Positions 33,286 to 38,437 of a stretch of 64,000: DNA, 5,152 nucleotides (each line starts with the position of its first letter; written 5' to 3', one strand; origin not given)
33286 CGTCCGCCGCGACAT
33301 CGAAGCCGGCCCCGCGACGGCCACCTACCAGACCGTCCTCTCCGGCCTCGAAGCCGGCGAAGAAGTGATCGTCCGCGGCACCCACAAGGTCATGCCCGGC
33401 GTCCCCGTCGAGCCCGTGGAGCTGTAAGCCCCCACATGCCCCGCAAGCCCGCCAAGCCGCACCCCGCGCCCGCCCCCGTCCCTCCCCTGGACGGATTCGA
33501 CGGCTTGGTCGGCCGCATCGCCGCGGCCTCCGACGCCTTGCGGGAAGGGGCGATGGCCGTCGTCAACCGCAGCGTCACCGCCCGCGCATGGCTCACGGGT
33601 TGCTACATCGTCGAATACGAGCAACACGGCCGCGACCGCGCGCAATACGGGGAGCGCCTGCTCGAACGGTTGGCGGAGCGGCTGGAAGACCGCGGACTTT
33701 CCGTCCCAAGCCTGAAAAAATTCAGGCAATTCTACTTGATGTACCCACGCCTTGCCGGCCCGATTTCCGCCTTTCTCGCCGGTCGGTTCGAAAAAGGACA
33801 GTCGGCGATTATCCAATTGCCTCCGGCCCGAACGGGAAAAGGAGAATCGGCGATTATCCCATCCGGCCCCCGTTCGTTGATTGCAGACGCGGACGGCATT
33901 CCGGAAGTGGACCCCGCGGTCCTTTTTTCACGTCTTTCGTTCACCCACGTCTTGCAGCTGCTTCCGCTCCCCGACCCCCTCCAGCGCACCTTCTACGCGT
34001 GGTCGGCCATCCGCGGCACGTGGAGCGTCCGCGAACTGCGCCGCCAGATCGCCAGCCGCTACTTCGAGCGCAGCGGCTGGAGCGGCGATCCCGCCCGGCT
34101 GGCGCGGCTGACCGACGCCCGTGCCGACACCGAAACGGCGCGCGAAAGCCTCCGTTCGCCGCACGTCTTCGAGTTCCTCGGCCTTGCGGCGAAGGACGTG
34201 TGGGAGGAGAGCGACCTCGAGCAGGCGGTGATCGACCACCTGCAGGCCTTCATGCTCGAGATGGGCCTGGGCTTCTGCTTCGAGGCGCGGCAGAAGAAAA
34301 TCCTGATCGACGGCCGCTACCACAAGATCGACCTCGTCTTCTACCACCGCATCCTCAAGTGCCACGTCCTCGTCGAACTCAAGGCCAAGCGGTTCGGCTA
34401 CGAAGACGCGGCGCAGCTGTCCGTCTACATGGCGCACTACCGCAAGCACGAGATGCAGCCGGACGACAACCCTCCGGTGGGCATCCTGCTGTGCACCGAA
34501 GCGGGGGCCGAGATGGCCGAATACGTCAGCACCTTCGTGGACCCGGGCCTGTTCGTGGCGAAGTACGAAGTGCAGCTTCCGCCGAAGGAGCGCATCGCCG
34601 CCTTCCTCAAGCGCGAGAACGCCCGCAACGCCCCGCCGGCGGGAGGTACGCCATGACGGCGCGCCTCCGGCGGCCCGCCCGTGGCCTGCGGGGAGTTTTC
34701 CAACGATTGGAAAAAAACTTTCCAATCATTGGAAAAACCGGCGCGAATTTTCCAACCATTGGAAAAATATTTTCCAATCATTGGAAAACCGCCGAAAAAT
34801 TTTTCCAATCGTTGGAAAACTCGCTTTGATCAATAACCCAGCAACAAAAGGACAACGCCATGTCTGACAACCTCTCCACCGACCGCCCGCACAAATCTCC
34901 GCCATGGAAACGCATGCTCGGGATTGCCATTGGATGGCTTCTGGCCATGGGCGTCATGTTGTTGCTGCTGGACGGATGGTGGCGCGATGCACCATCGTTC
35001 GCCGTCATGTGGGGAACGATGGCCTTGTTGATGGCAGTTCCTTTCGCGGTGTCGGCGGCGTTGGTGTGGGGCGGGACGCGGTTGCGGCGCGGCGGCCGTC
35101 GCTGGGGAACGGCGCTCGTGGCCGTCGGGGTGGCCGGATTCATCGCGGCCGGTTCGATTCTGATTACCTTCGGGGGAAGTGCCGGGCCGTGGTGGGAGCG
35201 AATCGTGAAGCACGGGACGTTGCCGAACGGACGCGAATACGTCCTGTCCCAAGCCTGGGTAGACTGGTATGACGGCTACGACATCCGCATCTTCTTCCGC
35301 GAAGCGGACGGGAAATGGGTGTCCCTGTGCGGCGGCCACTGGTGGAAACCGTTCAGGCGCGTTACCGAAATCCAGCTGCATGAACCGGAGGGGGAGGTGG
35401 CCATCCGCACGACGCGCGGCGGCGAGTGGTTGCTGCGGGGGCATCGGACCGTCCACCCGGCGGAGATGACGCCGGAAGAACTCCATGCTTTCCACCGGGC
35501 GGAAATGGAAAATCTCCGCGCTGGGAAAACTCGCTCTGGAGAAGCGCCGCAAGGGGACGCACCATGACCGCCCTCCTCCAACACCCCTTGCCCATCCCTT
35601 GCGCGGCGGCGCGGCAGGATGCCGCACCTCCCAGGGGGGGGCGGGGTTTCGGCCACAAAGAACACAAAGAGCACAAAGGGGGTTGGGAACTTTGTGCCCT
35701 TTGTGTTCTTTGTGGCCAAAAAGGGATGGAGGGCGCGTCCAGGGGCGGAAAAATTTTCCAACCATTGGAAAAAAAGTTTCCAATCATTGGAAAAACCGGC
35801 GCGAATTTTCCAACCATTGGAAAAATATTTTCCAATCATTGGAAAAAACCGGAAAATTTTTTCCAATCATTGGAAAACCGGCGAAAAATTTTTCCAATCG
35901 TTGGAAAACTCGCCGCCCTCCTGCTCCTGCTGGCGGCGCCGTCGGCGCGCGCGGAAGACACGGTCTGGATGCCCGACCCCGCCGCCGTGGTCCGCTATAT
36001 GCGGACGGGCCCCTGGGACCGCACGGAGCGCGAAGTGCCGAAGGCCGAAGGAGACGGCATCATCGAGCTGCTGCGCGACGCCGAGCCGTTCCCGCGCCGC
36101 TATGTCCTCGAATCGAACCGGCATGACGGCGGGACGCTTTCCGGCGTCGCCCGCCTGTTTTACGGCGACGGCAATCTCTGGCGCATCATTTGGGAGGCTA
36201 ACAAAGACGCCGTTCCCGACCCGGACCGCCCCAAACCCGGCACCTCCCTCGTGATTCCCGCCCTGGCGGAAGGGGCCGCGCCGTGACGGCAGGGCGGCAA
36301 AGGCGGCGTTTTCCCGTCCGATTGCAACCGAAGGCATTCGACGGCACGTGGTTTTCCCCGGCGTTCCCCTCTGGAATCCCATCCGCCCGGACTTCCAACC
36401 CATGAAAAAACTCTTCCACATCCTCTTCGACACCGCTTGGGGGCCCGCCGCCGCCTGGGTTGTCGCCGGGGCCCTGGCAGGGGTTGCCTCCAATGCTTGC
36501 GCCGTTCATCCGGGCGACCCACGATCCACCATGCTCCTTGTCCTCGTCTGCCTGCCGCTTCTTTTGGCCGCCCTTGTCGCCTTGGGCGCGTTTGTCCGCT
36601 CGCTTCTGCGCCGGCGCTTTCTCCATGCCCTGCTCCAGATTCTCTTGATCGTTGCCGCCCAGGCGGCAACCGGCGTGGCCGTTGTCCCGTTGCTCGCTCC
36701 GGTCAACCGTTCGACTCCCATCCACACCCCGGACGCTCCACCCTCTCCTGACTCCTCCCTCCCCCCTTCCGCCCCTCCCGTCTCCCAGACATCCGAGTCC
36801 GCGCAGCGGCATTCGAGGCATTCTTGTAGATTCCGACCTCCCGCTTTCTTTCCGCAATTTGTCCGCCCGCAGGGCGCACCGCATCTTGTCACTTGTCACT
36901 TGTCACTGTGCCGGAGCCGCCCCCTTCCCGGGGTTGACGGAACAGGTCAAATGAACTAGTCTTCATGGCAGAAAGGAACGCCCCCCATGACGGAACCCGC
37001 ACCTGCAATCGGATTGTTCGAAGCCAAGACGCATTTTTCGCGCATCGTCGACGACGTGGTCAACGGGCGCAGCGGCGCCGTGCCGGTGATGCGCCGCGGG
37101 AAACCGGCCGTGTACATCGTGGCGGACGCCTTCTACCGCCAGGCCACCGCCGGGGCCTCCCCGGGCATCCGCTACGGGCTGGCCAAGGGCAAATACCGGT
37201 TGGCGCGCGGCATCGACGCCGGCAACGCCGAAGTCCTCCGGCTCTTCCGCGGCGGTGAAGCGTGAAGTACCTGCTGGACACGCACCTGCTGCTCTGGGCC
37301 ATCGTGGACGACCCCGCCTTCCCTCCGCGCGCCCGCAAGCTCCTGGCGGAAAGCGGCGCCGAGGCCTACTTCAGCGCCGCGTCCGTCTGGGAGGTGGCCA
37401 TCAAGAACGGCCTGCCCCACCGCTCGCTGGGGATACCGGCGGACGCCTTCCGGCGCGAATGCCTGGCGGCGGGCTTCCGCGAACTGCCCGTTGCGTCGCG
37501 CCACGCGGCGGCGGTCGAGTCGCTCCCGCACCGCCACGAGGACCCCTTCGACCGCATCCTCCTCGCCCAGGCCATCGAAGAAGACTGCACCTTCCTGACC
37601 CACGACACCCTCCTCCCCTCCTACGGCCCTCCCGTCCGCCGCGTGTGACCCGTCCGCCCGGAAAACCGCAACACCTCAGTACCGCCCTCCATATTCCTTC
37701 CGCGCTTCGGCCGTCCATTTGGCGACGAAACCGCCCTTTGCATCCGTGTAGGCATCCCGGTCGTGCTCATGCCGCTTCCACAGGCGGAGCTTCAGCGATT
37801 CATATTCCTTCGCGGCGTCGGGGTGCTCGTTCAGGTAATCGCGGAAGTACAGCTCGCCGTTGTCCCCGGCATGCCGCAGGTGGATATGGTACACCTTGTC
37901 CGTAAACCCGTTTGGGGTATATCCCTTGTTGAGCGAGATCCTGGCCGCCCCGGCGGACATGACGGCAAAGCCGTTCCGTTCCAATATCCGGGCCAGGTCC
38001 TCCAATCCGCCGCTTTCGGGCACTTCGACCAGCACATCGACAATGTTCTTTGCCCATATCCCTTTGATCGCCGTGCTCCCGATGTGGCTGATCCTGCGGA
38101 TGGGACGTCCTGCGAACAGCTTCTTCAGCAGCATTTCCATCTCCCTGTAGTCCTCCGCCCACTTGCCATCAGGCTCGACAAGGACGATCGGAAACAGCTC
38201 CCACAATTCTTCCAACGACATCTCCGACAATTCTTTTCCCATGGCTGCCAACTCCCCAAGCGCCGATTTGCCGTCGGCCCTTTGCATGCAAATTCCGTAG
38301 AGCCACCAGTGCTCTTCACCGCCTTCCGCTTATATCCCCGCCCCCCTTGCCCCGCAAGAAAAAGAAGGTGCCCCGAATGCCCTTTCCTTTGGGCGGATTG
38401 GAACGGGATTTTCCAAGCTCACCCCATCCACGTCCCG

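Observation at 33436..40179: RND efflux operon split by a ~6.7-kb accessory island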

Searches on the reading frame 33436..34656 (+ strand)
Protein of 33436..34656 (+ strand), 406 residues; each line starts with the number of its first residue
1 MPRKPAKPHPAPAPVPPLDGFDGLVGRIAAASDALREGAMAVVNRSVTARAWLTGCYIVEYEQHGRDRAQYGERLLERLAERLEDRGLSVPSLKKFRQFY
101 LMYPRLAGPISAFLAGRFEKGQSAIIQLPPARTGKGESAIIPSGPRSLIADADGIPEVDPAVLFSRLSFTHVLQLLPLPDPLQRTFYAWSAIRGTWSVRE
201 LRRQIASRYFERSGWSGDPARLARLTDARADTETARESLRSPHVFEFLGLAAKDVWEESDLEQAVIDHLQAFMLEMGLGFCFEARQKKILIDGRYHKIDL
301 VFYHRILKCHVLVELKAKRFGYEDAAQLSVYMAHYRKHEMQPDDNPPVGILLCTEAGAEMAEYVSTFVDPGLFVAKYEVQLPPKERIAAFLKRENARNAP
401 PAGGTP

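Call 5: search_protein_families(library=pfam, proteins=[window:33436-34656:+], max_evalue=0.01)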
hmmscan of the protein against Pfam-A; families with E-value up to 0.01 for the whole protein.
window:33436-34656:+ (406 aa): 2 families
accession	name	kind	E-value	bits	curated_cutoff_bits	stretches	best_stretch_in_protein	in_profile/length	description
PF06250.17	YhcG_C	-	2.4e-43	148.2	32.5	1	237-385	2-148/157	YhcG PDDEXK nuclease domain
PF17761.7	DUF1016_N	-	2.6e-23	83.1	32.8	2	32-104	6-80/137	DUF1016 N-terminal domain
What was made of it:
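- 33436..34656 (+): YhcG/DUF1016 PD-(D/E)XK nuclease, a candidate defence gene. It occupies the first slot after the MFP gene, 8-nt spacer. Pfam (call 5).
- Checked: YhcG: 33436-34656 begins 9 nt after the last base of the MFP stop (YhcG_C E 2e-43, DUF1016_N E 3e-23, call 5).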

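Call 11: find_encoding_contigs(protein=window:33436-34656:+, flank=10000, max_places=10)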
Protein window:33436-34656:+ (406 aa): 11 contigs read that carry it; 8 places shown.
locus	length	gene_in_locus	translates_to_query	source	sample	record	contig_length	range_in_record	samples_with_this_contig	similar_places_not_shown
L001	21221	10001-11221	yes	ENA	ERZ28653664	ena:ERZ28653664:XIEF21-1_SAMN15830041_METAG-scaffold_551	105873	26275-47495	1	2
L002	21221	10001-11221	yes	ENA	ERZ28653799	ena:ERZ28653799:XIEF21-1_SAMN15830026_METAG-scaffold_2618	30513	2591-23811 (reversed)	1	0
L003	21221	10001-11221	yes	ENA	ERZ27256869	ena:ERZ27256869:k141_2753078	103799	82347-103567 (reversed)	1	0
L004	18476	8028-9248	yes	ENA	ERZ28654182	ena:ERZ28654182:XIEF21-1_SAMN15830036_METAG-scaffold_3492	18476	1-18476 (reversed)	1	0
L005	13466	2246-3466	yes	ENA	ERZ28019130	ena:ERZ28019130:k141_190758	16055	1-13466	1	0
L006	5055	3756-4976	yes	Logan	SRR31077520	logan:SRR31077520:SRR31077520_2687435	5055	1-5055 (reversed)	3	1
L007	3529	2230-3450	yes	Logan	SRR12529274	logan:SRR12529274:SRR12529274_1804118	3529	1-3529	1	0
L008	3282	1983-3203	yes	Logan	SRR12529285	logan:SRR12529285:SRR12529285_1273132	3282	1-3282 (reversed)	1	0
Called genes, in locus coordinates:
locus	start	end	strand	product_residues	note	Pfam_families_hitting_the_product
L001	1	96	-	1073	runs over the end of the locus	PF04851:ResIII (faint), PF00176:SNF2-rel_dom, PF00270:DEAD (weak), PF00271:Helicase_C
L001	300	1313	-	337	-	-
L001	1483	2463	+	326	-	-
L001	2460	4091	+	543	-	PF01235:Na_Ala_symp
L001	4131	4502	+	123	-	PF11325:DUF3127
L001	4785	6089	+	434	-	PF03721:UDPG_MGDP_dh_N, PF00984:UDPG_MGDP_dh, PF03720:UDPG_MGDP_dh_C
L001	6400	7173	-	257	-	-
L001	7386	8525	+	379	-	PF01168:Ala_racemase_N, PF00842:Ala_racemase_C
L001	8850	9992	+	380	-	PF25917:BSH_RND, PF25876:HH_MFP_RND, PF25881:HH_YBHG (weak), PF25893:HH_CzcB (weak), PF25944:Beta-barrel_RND, PF25967:RND-MFP_C, PF25989:YknX_C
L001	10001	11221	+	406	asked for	PF17761:DUF1016_N, PF06250:YhcG_C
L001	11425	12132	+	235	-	-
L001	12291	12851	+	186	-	-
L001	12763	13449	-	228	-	-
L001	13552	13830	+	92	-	-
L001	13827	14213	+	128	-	PF01850:PIN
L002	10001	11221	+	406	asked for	PF17761:DUF1016_N, PF06250:YhcG_C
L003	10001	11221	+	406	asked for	PF17761:DUF1016_N, PF06250:YhcG_C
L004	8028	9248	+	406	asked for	PF17761:DUF1016_N, PF06250:YhcG_C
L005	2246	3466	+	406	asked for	PF17761:DUF1016_N, PF06250:YhcG_C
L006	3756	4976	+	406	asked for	PF17761:DUF1016_N, PF06250:YhcG_C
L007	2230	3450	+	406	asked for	PF17761:DUF1016_N, PF06250:YhcG_C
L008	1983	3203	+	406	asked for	PF17761:DUF1016_N, PF06250:YhcG_C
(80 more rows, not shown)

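Call 48: search_protein_families(library=padloc, proteins=[window:33436-34656:+], max_evalue=0.01)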
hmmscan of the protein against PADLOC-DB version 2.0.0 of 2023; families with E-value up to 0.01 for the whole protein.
window:33436-34656:+ (406 aa): 29 families (the best 25 are shown)
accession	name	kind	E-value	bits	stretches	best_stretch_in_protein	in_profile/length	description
PDLC04807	PDC-S02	-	2.1e-109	364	1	22-397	14-341/351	-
PDLC04803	PDC-S02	-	3.7e-73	244.5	1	85-396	7-259/269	-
PDLC04795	PDC-S02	-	1.8e-62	209.6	1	25-395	28-344/357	-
PDLC04810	PDC-S02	-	1e-58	197.3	1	35-388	25-337/355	-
PDLC04831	PDC-S02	-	1.7e-57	193.5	1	27-387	17-333/346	-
PDLC04822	PDC-S02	-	2.8e-56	189.3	1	35-359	24-290/294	-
PDLC04820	PDC-S02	-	2.7e-53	179.2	2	163-397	120-322/332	-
PDLC04827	PDC-S02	-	1.9e-47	159.9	2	162-292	100-230/234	-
PDLC04813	PDC-S02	-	1.3e-38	130.6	1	234-393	3-160/175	-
PDLC01464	PD_DExK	-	2.1e-28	97.2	1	170-314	2-126/126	"CAS-I,CAS-II,CAS-III,CAS-IV,CAS-V,CAS-VI; associated"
PDLC04817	PDC-S02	-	5e-28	96.4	2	164-268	102-207/286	-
PDLC04812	PDC-S02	-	3.1e-24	83.6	2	35-105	22-95/151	-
PDLC04798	PDC-S02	-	1.2e-23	82.4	1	212-378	26-188/222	-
PDLC04802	PDC-S02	-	7e-23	79.6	2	22-209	10-153/171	-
PDLC04825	PDC-S02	-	1.2e-19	69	2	162-233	106-179/193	-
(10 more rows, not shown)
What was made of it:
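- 33436..34656 (+): PADLOC PDC-S02 E 2e-109 (call 48).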

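Call 49: search_protein_families(library=ncbifam, proteins=[window:33436-34656:+], max_evalue=0.001)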
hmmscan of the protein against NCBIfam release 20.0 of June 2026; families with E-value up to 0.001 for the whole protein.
window:33436-34656:+ (406 aa): 0 families

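Call 68: search_protein_families(library=phrogs, proteins=[window:33436-34656:+], max_evalue=0.001)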
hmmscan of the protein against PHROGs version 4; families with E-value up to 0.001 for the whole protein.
window:33436-34656:+ (406 aa): 1 family
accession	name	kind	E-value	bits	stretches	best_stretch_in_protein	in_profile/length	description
phrog_22762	-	unknown function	1.1e-73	249.5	1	36-393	23-325/343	-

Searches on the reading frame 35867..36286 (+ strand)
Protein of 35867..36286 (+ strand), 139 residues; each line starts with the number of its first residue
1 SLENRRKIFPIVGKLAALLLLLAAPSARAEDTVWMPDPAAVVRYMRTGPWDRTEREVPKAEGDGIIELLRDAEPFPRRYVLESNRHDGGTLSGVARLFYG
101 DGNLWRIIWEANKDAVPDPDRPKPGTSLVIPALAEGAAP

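Call 48: search_protein_families(library=padloc, proteins=[window:35867-36286:+], max_evalue=0.01)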
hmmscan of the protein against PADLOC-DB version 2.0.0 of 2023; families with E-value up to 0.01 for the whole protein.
window:35867-36286:+ (139 aa): 0 families

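Call 49: search_protein_families(library=ncbifam, proteins=[window:35867-36286:+], max_evalue=0.001)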
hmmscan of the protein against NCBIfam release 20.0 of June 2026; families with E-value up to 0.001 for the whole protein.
window:35867-36286:+ (139 aa): 1 family
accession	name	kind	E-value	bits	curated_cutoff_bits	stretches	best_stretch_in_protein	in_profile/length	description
NF008399.0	PRK11198.1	equivalog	2.6e-08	34.4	134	1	87-132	102-147/149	peptidoglycan-binding protein LysM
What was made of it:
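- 35870..36286 (+): Secreted LysM-like protein. The start is uncertain: it is either the TTG at 35870 inside the array, or 35726 as gene callers chose. This is the most persistent resident of the junction. NF008399 E 2.6e-8 (call 49).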

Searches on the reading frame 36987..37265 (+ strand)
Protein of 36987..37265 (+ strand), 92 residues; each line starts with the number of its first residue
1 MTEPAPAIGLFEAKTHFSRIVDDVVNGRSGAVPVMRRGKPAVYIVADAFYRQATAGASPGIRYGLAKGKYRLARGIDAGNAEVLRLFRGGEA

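Call 5: search_protein_families(library=pfam, proteins=[window:36987-37265:+], max_evalue=0.01)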
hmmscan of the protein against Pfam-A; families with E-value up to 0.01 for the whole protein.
window:36987-37265:+ (92 aa): 1 family
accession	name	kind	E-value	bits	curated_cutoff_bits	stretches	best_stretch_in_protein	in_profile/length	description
PF02604.26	PhdYeFM_antitox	-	6.1e-05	23.2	29.8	1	8-46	4-41/74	Antitoxin Phd_YefM, type II toxin-antitoxin system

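Call 48: search_protein_families(library=padloc, proteins=[window:36987-37265:+], max_evalue=0.01)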
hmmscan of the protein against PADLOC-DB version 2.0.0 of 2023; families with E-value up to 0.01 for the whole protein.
window:36987-37265:+ (92 aa): 0 families

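Call 49: search_protein_families(library=ncbifam, proteins=[window:36987-37265:+], max_evalue=0.001)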
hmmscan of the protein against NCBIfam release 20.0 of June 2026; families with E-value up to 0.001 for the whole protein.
window:36987-37265:+ (92 aa): 0 families

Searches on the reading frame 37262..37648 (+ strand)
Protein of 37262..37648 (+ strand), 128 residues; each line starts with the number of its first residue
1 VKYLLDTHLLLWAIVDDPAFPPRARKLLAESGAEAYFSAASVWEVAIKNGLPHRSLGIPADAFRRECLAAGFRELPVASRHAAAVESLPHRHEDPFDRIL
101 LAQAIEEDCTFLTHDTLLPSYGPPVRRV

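Call 5: search_protein_families(library=pfam, proteins=[window:37262-37648:+], max_evalue=0.01)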
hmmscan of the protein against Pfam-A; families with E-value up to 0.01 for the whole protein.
window:37262-37648:+ (128 aa): 1 family
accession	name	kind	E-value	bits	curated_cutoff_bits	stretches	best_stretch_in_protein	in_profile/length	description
PF01850.27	PIN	-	7.3e-16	59.3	23.6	1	3-117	1-113/120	PIN domain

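Call 48: search_protein_families(library=padloc, proteins=[window:37262-37648:+], max_evalue=0.01)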
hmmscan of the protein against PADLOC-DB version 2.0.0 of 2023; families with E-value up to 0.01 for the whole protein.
window:37262-37648:+ (128 aa): 0 families

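Call 49: search_protein_families(library=ncbifam, proteins=[window:37262-37648:+], max_evalue=0.001)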
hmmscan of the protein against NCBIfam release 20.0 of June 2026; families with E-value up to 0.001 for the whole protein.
window:37262-37648:+ (128 aa): 0 families

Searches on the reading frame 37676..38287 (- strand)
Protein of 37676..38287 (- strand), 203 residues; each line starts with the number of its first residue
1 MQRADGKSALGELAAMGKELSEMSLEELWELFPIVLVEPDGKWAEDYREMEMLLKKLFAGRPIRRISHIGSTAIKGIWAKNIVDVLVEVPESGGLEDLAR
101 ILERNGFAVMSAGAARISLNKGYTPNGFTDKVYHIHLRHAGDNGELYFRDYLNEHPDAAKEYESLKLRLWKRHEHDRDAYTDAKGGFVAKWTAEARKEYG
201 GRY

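Call 5: search_protein_families(library=pfam, proteins=[window:37676-38287:-], max_evalue=0.01)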
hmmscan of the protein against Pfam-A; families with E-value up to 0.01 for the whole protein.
window:37676-38287:- (203 aa): 1 family
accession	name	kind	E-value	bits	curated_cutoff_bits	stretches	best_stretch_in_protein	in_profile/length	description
PF04229.20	GrpB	-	1.7e-41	142.5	25.5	1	33-192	1-157/159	GrpB protein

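Call 48: search_protein_families(library=padloc, proteins=[window:37676-38242:-], max_evalue=0.01)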
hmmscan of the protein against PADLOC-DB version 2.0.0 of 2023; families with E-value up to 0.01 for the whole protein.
window:37676-38242:- (188 aa): 0 families

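Call 49: search_protein_families(library=ncbifam, proteins=[window:37676-38242:-], max_evalue=0.001)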
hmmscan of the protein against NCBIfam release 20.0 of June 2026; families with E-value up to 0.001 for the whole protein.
window:37676-38242:- (188 aa): 1 family
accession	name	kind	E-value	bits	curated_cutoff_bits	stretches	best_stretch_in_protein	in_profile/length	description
NF002879.0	PRK03333.1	equivalog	6.3e-18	65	215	1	18-177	211-381/395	dephospho-CoA kinase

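Call 68: search_protein_families(library=phrogs, proteins=[window:37676-38242:-], max_evalue=0.001)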
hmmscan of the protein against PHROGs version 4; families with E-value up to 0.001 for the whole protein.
window:37676-38242:- (188 aa): 1 family
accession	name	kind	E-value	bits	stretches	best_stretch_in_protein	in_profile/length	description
phrog_24971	-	unknown function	3.1e-22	80.1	1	21-184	7-170/174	-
